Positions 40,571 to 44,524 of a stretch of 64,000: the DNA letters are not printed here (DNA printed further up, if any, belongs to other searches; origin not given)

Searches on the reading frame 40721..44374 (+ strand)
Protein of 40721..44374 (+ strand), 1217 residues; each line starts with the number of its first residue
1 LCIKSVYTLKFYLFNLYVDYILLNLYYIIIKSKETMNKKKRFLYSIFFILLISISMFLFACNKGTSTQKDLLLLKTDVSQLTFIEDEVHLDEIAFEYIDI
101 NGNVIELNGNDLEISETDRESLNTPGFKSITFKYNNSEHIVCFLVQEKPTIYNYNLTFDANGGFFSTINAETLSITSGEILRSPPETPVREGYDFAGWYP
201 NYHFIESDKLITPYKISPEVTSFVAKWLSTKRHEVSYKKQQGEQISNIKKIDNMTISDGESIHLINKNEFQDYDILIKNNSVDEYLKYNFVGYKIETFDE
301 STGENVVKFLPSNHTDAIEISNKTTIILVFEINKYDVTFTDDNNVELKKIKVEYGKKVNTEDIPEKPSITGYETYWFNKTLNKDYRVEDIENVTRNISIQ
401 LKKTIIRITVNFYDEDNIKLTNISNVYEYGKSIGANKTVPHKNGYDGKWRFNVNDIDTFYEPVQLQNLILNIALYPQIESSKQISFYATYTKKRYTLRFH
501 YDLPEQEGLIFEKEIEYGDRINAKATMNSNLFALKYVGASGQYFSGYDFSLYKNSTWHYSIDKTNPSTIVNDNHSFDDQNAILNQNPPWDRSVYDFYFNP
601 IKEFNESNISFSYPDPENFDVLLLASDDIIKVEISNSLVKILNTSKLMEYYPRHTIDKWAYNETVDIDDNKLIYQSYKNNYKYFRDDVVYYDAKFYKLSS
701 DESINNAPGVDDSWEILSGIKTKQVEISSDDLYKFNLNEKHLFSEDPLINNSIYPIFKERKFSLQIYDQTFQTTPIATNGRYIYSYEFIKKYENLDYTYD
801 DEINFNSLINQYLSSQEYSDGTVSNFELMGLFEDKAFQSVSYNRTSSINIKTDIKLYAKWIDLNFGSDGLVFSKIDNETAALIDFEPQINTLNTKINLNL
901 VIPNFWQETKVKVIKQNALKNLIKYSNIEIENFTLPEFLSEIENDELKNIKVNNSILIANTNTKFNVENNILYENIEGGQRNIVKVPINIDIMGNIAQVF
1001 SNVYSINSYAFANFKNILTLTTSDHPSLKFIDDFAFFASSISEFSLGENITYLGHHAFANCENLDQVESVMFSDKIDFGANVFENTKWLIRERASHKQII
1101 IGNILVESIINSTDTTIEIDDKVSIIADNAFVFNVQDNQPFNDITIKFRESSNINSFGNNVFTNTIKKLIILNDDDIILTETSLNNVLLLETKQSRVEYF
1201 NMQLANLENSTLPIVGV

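Call 5: search_protein_families(library=pfam, proteins=[window:40721-44374:+], max_evalue=0.01)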
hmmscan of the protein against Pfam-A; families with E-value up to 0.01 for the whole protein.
window:40721-44374:+ (1217 aa): 2 families
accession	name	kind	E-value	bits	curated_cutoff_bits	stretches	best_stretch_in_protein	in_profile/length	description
PF09479.16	Flg_new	-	8.7e-13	48.6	27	1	154-202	1-42/65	Listeria-Bacteroides repeat domain (List_Bact_rpt)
PF13306.12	LRR_5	-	1e-10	42.1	27.7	1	1000-1087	19-102/127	BspA type Leucine rich repeat region (6 copies)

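Call 6: search_protein_families(library=ncbifam, proteins=[window:40721-44374:+], max_evalue=0.01)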
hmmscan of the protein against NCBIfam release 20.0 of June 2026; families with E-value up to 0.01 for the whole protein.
window:40721-44374:+ (1217 aa): 1 family
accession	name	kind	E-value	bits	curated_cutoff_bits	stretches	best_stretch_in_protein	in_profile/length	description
TIGR02543.1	List_Bact_rpt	repeat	0.0003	21.1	20.95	0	188-227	1-40/44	TIGR02543 family repeat protein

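Call 18: search_protein_families(library=padloc, proteins=[window:40721-44374:+], max_evalue=0.01)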
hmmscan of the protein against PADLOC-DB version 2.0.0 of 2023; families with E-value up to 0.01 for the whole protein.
window:40721-44374:+ (1217 aa): 0 families
